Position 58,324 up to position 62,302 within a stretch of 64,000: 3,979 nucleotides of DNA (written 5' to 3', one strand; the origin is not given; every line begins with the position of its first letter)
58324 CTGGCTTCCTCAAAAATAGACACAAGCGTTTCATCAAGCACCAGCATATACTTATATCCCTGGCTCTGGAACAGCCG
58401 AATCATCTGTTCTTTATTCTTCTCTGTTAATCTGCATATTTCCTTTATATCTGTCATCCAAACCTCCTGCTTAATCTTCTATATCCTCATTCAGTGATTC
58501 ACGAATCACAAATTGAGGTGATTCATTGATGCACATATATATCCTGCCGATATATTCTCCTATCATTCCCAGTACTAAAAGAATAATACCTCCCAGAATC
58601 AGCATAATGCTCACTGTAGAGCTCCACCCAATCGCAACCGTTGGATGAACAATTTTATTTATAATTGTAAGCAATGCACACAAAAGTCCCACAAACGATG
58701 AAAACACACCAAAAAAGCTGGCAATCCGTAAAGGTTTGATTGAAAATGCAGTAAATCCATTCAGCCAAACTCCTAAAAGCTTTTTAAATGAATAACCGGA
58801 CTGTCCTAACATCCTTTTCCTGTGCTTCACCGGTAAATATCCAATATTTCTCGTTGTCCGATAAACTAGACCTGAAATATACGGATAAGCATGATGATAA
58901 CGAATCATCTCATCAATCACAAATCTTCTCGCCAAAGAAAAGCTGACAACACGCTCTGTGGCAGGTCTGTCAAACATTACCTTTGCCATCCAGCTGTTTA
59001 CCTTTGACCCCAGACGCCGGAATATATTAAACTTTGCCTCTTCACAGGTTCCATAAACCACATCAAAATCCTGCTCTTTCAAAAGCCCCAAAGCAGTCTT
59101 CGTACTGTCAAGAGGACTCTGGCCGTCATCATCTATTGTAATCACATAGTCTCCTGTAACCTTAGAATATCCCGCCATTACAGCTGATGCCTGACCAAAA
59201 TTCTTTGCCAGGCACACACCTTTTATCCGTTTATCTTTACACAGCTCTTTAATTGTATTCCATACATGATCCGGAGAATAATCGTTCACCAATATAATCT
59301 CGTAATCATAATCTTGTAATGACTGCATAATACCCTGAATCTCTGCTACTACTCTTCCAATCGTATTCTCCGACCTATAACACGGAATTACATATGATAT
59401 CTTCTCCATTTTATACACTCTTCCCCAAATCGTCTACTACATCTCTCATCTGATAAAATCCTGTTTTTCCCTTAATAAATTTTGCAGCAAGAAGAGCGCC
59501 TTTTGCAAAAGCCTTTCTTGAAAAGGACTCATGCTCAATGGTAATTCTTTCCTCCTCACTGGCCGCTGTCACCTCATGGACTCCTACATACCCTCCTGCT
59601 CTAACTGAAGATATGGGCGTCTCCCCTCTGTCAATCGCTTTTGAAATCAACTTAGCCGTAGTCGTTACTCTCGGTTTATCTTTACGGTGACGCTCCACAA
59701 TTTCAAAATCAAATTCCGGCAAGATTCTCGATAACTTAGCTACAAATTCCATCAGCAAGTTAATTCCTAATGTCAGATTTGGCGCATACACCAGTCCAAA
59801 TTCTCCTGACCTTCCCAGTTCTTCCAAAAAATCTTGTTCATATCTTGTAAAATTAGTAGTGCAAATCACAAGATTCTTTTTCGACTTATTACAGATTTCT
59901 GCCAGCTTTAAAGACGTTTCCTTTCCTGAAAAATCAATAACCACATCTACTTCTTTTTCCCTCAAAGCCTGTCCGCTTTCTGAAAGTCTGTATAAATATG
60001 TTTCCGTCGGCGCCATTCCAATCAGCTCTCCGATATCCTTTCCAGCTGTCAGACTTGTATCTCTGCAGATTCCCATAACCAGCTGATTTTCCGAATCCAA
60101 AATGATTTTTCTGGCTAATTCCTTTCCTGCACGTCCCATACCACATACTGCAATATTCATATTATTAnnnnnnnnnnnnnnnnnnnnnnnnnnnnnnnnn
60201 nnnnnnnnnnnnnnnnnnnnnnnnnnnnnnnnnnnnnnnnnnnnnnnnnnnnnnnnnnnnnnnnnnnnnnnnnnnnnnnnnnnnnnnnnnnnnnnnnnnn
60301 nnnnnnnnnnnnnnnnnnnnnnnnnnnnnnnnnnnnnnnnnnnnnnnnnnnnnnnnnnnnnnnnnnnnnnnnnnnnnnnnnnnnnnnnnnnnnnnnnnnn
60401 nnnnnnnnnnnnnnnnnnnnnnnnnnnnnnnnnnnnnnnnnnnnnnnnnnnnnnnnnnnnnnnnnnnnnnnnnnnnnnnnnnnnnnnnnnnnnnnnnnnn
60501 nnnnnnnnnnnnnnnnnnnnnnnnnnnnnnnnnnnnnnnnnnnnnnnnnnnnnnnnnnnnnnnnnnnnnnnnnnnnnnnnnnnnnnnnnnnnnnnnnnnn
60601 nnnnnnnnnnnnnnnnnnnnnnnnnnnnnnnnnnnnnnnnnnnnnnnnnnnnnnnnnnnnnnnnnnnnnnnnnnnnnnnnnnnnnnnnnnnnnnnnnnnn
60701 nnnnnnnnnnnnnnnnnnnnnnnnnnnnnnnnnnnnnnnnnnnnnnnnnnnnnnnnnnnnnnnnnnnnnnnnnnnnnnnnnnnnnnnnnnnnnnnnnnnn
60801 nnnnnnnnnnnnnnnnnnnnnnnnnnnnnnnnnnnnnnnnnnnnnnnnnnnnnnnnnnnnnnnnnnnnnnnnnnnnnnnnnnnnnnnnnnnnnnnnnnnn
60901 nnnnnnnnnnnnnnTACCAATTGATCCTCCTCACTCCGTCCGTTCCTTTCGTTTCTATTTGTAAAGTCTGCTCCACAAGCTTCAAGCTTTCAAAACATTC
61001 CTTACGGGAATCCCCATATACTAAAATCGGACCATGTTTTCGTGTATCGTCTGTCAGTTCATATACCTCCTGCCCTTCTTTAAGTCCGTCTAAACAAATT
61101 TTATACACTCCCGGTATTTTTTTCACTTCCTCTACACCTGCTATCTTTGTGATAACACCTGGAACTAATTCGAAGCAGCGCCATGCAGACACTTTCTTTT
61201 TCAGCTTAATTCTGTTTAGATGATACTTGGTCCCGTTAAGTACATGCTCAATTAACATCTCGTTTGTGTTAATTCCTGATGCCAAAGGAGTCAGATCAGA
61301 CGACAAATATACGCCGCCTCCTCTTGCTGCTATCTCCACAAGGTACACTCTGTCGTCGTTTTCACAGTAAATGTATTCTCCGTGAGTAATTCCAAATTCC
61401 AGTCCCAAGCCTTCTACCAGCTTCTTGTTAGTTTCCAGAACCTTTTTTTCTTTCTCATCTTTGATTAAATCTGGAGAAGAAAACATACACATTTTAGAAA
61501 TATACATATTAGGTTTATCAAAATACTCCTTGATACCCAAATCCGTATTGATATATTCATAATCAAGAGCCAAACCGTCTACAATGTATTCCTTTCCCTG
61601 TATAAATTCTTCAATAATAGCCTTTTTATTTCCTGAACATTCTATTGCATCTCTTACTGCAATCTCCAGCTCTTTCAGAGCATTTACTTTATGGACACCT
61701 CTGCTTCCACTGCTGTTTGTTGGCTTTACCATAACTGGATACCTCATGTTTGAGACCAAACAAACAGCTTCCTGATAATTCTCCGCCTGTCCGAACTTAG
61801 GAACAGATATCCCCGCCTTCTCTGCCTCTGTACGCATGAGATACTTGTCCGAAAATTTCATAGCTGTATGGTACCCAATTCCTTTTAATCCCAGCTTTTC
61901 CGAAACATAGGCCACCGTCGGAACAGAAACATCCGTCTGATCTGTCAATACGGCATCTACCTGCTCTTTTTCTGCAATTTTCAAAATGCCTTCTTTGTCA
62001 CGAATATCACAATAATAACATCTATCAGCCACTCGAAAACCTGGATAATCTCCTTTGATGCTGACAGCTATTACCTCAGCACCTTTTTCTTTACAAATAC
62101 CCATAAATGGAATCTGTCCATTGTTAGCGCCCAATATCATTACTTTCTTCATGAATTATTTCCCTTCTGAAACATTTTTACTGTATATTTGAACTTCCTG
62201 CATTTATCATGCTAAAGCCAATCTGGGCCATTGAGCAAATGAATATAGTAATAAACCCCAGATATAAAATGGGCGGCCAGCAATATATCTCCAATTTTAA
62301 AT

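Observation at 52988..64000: Near-gapless operon joins dTDP-4-amino-4,6-dideoxyhexose synthesis to ATP-dependent acylation enzymes and a lipid-carrier decoration route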

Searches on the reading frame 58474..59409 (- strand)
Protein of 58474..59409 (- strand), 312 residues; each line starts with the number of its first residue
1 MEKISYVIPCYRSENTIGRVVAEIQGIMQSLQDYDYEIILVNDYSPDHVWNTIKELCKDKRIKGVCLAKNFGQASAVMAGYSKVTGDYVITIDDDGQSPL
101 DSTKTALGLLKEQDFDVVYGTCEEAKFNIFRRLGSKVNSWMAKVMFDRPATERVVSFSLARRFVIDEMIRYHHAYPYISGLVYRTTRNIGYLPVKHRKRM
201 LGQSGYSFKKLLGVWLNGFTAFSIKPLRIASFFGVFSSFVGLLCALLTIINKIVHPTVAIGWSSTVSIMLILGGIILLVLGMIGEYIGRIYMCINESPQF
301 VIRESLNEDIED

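Call 7: search_protein_families(library=pfam, proteins=[window:58474-59409:-], max_evalue=0.01)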
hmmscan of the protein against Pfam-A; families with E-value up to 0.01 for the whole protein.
window:58474-59409:- (312 aa): 3 families
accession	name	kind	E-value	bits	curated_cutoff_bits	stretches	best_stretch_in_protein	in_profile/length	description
PF00535.33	Glycos_transf_2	-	6e-24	85.3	23.3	1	5-135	1-128/168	Glycosyl transferase family 2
PF10111.15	Glyco_tranf_2_2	-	7.2e-08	32.7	27.3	1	5-109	1-105/276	Glycosyltransferase like family 2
PF13641.12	Glyco_tranf_2_3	-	2.1e-05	25.1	27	1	4-128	3-127/230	Glycosyltransferase like family 2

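Call 8: search_protein_families(library=ncbifam, proteins=[window:58474-59409:-], max_evalue=0.01)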
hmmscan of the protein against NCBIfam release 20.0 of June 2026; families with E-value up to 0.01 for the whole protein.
window:58474-59409:- (312 aa): 17 families
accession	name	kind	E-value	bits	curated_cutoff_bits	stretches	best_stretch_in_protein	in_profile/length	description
NF007986.1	PRK10714.1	equivalog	1.2e-45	155.9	529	1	2-307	6-313/316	undecaprenyl-phosphate 4-deoxy-4-formamido-L-arabinose transferase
NF047588.1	GlcsyltransPgfSStrep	equivalog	1.1e-43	149.6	500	1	3-305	2-305/308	glycosyltransferase PgfS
TIGR03937.1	PgaC_IcaA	equivalog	5.3e-12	45.4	422.3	1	2-96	45-136/407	poly-beta-1,6-N-acetyl-D-glucosamine synthase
NF041875.1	EPS_EpsD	equivalog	1.4e-11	44.4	370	1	4-122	1-116/325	exopolysaccharide biosynthesis glycosyltransferase EpsD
NF047683.1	TeichurnBiosyTuaG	equivalog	1.7e-10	41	400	1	2-119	6-120/252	teichuronic acid biosynthesis protein TuaG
NF007482.0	PRK10073.1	equivalog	1.6e-07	30.6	423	1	2-119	6-119/334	glycosyltransferase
TIGR03111.1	glyc2_xrt_Gpos1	hypoth_equivalog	1.6e-07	30.5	363.95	1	3-105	50-151/439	TIGR03111 family XrtG-associated glycosyltransferase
NF050050.1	ProtGlycPglI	equivalog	2.5e-06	27.1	500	1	1-122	1-119/306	GalNAc(5)-diNAcBac-PP-undecaprenol beta-1,3-glucosyltransferase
TIGR04182.1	glyco_TIGR04182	equivalog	3.1e-06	26.8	325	1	5-287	3-282/293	S-layer glycoprotein N-glycosyltransferase AglJ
NF058614.1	PPMAGASynPpgS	equivalog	4.8e-06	26.2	370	1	6-122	4-113/226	polyprenyl-phospho-N-acetylgalactosaminyl synthase PpgS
TIGR04242.1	nodulat_NodC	equivalog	3e-05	23.2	550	1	4-101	50-147/395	chitooligosaccharide synthase NodC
NF038302.1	EPS_HpsE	equivalog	0.00012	21.2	300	1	4-120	3-121/307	hormogonium polysaccharide biosynthesis glycosyltransferase HpsE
NF010496.0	PRK13915.1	equivalog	0.00062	18.9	262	1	2-101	31-132/307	glucosyl-3-phosphoglycerate synthase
NF041394.1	GtaseAglG_Halo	equivalog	0.0011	18.3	440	1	5-98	4-95/304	glucosyl-dolichyl phosphate glucuronosyltransferase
NF038299.1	EPS_HpsN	equivalog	0.0016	17.5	425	1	3-100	2-96/317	hormogonium polysaccharide biosynthesis glycosyltransferase HpsN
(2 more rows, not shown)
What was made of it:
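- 58471..59409 (-): GT2 polyprenyl-phosphate glycosyltransferase of the ArnC/GtrB/PgfS type (312 aa from the ATG at 59409). Best NCBIfam matches are ArnC (1.2e-45) and PgfS (1.1e-43), both below their cut-offs (calls 7, 8).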

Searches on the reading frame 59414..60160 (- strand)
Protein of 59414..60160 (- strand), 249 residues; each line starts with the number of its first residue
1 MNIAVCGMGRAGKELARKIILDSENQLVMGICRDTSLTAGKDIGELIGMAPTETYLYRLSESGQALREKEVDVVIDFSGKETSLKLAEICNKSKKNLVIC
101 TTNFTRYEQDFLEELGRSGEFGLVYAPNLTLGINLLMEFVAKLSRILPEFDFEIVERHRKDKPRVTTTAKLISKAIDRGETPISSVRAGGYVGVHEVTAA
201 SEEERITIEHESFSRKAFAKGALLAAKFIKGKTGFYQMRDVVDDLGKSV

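Call 7: search_protein_families(library=pfam, proteins=[window:59414-60160:-], max_evalue=0.01)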
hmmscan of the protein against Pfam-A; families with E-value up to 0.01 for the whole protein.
window:59414-60160:- (249 aa): 2 families
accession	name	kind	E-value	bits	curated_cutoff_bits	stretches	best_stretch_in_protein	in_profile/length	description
PF05173.19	DapB_C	-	1.6e-28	99.7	27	1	132-241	1-120/121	Dihydrodipicolinate reductase, C-terminus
PF01113.26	DapB_N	-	1.7e-22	80.3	25.6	1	1-128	1-123/124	Dihydrodipicolinate reductase, N-terminus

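Call 8: search_protein_families(library=ncbifam, proteins=[window:59414-60160:-], max_evalue=0.01)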
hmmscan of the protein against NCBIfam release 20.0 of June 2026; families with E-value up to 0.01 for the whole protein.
window:59414-60160:- (249 aa): 2 families
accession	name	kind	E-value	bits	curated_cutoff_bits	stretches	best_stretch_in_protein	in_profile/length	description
TIGR00036.1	dapB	equivalog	1.7e-45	155.7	122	2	1-162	2-164/270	4-hydroxy-tetrahydrodipicolinate reductase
NF040740.1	ornith_Ord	equivalog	2.5e-05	23.9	400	1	2-78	2-76/335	2,4-diaminopentanoate dehydrogenase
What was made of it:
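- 59411..60160 (-): DapB-family NAD(P)H reductase paralogue (249 aa) with an altered substrate loop. TIGR00036 156 bits, above cut-off 122 (call 8).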

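Call 19: search_solved_structures(query=window:59414-60160:-, max_evalue=0.01)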
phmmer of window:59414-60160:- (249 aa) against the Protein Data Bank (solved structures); distinct sequences matched with E-value up to 0.01: 24.
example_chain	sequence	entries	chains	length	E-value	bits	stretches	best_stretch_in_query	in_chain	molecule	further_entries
1vm6_A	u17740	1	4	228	4.6e-28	101.7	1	70-242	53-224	Dihydrodipicolinate reductase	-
4ywj_A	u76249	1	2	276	4.9e-28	101.6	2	3-167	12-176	4-hydroxy-tetrahydrodipicolinate reductase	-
1arz_A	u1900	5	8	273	1.9e-25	93.1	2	3-175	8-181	DIHYDRODIPICOLINATE REDUCTASE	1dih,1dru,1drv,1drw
6bdx_A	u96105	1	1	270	4.2e-24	88.7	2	2-165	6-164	4-hydroxy-tetrahydrodipicolinate reductase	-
5ugj_A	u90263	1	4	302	6e-24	88.2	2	3-165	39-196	4-hydroxy-tetrahydrodipicolinate reductase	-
5tem_C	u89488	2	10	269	6.9e-24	88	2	2-164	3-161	4-hydroxy-tetrahydrodipicolinate reductase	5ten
5tej_A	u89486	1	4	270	7e-24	88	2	2-164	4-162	4-hydroxy-tetrahydrodipicolinate reductase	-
5us6_A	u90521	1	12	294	1e-23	87.4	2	2-164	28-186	4-hydroxy-tetrahydrodipicolinate reductase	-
4f3y_A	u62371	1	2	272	1.1e-21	80.8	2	1-173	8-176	Dihydrodipicolinate reductase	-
8d57_A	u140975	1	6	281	7.3e-19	71.6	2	5-176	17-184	4-hydroxy-tetrahydrodipicolinate reductase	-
3ijp_A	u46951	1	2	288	1.8e-18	70.3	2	5-181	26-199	Dihydrodipicolinate reductase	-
3qy9_A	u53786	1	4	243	8.4e-13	51.7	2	181-238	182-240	Dihydrodipicolinate reductase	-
1yl6_A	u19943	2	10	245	1.4e-12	51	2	162-235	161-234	Dihydrodipicolinate reductase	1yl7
1c3v_A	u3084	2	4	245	1.4e-12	51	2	162-235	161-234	DIHYDRODIPICOLINATE REDUCTASE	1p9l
1yl5_A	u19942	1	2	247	1.4e-12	51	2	162-235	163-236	Dihydrodipicolinate reductase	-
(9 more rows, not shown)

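Call 58: search_solved_structures(query=window:59414-60160:-, max_evalue=1e-20, show_alignments=3)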
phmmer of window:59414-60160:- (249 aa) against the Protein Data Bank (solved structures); distinct sequences matched with E-value up to 1e-20: 9.
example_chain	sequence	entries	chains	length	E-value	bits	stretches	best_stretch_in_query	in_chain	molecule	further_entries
1vm6_A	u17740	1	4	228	4.6e-28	101.7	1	70-242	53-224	Dihydrodipicolinate reductase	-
4ywj_A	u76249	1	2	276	4.9e-28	101.6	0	3-167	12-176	4-hydroxy-tetrahydrodipicolinate reductase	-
1arz_A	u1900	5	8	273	1.9e-25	93.1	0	3-175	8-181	DIHYDRODIPICOLINATE REDUCTASE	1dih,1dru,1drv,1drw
6bdx_A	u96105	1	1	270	4.2e-24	88.7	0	2-165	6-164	4-hydroxy-tetrahydrodipicolinate reductase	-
5ugj_A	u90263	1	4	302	6e-24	88.2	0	3-165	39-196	4-hydroxy-tetrahydrodipicolinate reductase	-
5tem_C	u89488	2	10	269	6.9e-24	88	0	2-164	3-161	4-hydroxy-tetrahydrodipicolinate reductase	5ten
5tej_A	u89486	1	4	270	7e-24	88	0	2-164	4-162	4-hydroxy-tetrahydrodipicolinate reductase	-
5us6_A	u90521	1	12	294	1e-23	87.4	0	2-164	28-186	4-hydroxy-tetrahydrodipicolinate reductase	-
4f3y_A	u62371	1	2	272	1.1e-21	80.8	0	1-173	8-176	Dihydrodipicolinate reductase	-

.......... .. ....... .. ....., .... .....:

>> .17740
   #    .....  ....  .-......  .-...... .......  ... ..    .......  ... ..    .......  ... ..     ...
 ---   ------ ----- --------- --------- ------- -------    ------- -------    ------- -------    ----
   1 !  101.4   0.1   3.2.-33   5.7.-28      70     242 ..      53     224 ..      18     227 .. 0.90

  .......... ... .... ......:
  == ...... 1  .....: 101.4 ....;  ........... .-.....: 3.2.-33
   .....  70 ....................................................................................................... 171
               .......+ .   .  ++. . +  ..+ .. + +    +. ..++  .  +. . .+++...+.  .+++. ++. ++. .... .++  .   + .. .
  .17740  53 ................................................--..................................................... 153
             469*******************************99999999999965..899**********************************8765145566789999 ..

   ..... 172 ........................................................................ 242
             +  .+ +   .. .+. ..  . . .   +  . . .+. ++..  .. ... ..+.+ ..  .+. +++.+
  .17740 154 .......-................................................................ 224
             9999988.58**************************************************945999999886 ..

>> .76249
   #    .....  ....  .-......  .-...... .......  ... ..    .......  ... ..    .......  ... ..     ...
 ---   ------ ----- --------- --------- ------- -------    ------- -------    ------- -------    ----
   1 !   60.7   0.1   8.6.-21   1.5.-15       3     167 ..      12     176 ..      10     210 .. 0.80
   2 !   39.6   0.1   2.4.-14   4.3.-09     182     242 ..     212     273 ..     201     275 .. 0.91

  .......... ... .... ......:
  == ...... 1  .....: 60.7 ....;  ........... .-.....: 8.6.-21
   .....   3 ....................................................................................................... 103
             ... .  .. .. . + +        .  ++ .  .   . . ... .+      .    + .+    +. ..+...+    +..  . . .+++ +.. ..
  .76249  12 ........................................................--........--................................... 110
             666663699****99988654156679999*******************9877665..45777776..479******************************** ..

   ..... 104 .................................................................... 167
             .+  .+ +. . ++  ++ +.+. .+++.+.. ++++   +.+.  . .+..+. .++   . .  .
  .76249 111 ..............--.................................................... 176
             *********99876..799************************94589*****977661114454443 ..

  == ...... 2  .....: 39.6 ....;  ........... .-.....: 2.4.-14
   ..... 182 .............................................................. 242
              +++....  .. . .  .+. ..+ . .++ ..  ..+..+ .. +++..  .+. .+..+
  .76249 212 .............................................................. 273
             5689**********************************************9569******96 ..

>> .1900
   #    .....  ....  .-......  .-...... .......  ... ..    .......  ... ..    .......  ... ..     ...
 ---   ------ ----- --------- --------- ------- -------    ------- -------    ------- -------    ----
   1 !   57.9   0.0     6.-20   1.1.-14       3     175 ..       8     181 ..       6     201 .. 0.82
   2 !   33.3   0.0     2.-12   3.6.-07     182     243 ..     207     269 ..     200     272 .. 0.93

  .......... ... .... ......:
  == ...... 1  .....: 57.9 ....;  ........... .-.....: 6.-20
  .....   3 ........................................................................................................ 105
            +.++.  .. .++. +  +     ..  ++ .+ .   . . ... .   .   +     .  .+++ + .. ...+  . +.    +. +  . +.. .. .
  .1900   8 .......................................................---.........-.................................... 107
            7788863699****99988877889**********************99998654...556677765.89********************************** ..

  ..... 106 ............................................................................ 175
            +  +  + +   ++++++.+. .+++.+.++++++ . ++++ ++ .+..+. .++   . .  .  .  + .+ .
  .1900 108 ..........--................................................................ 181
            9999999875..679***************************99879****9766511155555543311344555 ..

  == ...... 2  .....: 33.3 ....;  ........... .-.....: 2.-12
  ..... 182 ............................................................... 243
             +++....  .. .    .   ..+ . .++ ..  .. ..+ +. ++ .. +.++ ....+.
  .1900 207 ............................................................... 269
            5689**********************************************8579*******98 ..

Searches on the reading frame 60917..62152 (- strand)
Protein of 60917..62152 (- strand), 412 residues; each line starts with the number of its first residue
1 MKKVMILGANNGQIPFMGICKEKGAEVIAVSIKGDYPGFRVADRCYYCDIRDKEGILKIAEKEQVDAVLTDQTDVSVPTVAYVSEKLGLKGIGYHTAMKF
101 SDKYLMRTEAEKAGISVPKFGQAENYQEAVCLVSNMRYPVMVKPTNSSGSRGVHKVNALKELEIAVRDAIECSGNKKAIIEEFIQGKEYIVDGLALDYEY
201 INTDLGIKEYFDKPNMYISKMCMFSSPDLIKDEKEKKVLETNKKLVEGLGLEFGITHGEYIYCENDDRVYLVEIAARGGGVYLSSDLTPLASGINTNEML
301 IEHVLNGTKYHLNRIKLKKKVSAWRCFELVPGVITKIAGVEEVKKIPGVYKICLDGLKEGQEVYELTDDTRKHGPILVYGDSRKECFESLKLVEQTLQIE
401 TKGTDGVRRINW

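Call 7: search_protein_families(library=pfam, proteins=[window:60917-62152:-], max_evalue=0.01)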
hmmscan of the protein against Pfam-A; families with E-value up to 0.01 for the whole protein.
window:60917-62152:- (412 aa): 9 families
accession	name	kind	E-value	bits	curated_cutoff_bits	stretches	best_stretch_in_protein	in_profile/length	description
PF13535.11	ATP-grasp_4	-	4.9e-15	55.9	27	1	137-281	2-156/160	ATP-grasp domain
PF07478.18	Dala_Dala_lig_C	-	5.7e-13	49.3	24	1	130-278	29-176/204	D-ala D-ala ligase C-terminus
PF02786.22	CPSase_L_D2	-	3.2e-10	40.3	19.8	1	102-295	1-194/211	Carbamoyl-phosphate synthase L chain, ATP binding domain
PF18603.7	LAL_C2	-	1.1e-08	35.7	29.4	1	331-401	8-77/78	L-amino acid ligase C-terminal domain 2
PF02655.19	ATP-grasp_3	-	1.8e-07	31.8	23.2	1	101-277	2-156/160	ATP-grasp domain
PF02222.28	ATP-grasp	-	5.9e-07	29.7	27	1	110-277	3-162/179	ATP-grasp domain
PF01071.24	GARS_A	-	2.2e-06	28.1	27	1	102-195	2-100/194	Phosphoribosylglycinamide synthetase, ATP-grasp (A) domain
PF14397.11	ATPgrasp_ST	-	0.0045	16.7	31.4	1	98-187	17-123/278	Sugar-transfer associated ATP-grasp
PF08443.16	RimK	-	0.0063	16.6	21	0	103-188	4-86/188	RimK-like ATP-grasp domain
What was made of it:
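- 60914..62152 (-): ATP-grasp carboxylate-amine ligase of the L-amino-acid-ligase type (412 aa); the proposed N-acylating enzyme. Pfam ATP-grasp_4, Dala_Dala_lig_C and LAL_C2 (call 7).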

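Call 8: search_protein_families(library=ncbifam, proteins=[window:60917-62152:-], max_evalue=0.01)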
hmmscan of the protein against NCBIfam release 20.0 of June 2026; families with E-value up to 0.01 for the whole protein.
window:60917-62152:- (412 aa): 60 families (the best 25 are shown)
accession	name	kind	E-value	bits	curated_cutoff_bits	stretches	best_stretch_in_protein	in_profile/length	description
NF005543.0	PRK07206.1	subfamily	1.6e-19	69.9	302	1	75-379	80-390/416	hypothetical protein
NF002563.0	PRK02186.1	subfamily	2.4e-19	69.1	625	1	44-305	49-303/890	argininosuccinate lyase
NF006766.0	PRK09288.1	equivalog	1.5e-18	66.7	339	1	2-277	13-284/396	formate-dependent phosphoribosylglycinamide formyltransferase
NF053745.1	AAntcapLigBacD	equivalog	1.8e-17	62.9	850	1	54-331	89-380/471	alanine--anticapsin ligase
TIGR01142.1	purT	equivalog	1e-16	60.8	502.15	1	3-186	1-187/380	phosphoribosylglycinamide formyltransferase 2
NF002378.0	PRK01372.1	subfamily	3.2e-16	58.9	243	1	102-280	100-273/305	D-alanine--D-alanine ligase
TIGR01205.1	D_ala_D_alaTIGR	subfamily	1.1e-15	57.5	245.65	1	96-281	100-290/318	D-alanine--D-alanine ligase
NF002527.0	PRK01966.1-3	equivalog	7.5e-15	54.9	310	1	100-276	116-296/332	D-alanine--D-alanine ligase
NF003671.0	PRK05294.1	equivalog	3.8e-14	51.3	599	1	39-279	602-839/1058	carbamoyl-phosphate synthase large subunit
TIGR01369.1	CPSaseII_lrg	equivalog_domain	4.9e-14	50.9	1027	1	39-278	605-841/1052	carbamoyl-phosphate synthase (glutamine-hydrolyzing) large subunit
NF009406.0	PRK12767.1-5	equivalog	2e-13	50.1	271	1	54-301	61-290/327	carbamoyl phosphate synthase-like protein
NF000091.3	D_ala_D_ser_VanG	exception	3.3e-13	49.2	495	1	101-251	134-288/344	D-alanine--D-serine ligase VanG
NF009404.0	PRK12767.1-3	equivalog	3.6e-12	45.8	316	1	25-192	26-211/344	carbamoyl phosphate synthase-like protein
NF053643.1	Ddl_archaea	equivalog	6e-12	45.2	500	1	21-357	19-344/367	putative pseudomurein biosynthesis ATP-grasp protein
NF000206.1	D_ala_D_lac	equivalog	3.8e-11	42.6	550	1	100-275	130-307/342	D-alanine--(R)-lactate ligase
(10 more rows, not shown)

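Call 20: search_solved_structures(query=window:60917-62152:-, max_evalue=0.01)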
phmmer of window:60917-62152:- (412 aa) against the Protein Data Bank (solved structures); distinct sequences matched with E-value up to 0.01: 58.
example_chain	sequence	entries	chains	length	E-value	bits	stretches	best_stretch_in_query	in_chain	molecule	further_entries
4dim_A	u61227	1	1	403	1.5e-20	76.8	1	2-305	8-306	Phosphoribosylglycinamide synthetase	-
3vot_A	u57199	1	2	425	2.2e-19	73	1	11-389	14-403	L-amino acid ligase, BL00235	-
3wo1_A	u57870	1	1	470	9.5e-15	57.7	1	54-302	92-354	Alanine-anticapsin ligase BacD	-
3wnz_A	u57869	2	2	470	2.1e-14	56.6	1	54-301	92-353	Alanine-anticapsin ligase BacD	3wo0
3vmm_A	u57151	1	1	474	2.2e-14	56.5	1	54-301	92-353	Alanine-anticapsin ligase BacD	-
1bxr_A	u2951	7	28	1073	2.9e-11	46.2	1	40-277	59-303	CARBAMOYL-PHOSPHATE SYNTHASE | CARBAMOYL PHOSPHATE SYNTHETASE: LARGE SUBUNIT | CARBAMOYL PHOSPHATE SYNTHETASE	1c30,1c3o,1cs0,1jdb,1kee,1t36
1ce8_A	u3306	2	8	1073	3.4e-11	46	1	41-277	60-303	PROTEIN (CARBAMOYL-PHOSPHATE SYNTHASE) | carbamoyl phosphate synthetase large chain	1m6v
1a9x_A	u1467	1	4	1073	4.4e-10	42.3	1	41-277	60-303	CARBAMOYL PHOSPHATE SYNTHETASE (LARGE CHAIN)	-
4wd3_A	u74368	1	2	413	2.5e-09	39.9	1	55-396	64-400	L-amino acid ligase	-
2vpq_A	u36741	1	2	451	4e-09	39.2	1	1-304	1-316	ACETYL-COA CARBOXYLASE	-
4fu0_A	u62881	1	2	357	8.1e-09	38.2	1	100-267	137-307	D-alanine--D-alanine ligase 7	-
2pvp_A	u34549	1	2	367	1.8e-08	37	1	100-280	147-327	D-alanine-D-alanine ligase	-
1e4e_A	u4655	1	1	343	2.8e-08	36.4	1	97-299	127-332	VANCOMYCIN/TEICOPLANIN A-TYPE RESISTANCE PROTEIN VANA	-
1e4e_B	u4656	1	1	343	7.4e-08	35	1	97-298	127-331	VANCOMYCIN/TEICOPLANIN A-TYPE RESISTANCE PROTEIN VANA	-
2dzd_A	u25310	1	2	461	1.5e-07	34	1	6-318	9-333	pyruvate carboxylase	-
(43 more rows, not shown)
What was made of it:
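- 60914..62152 (-): PDB relatives are L-amino-acid ligases BL00235 and BacD (call 20).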
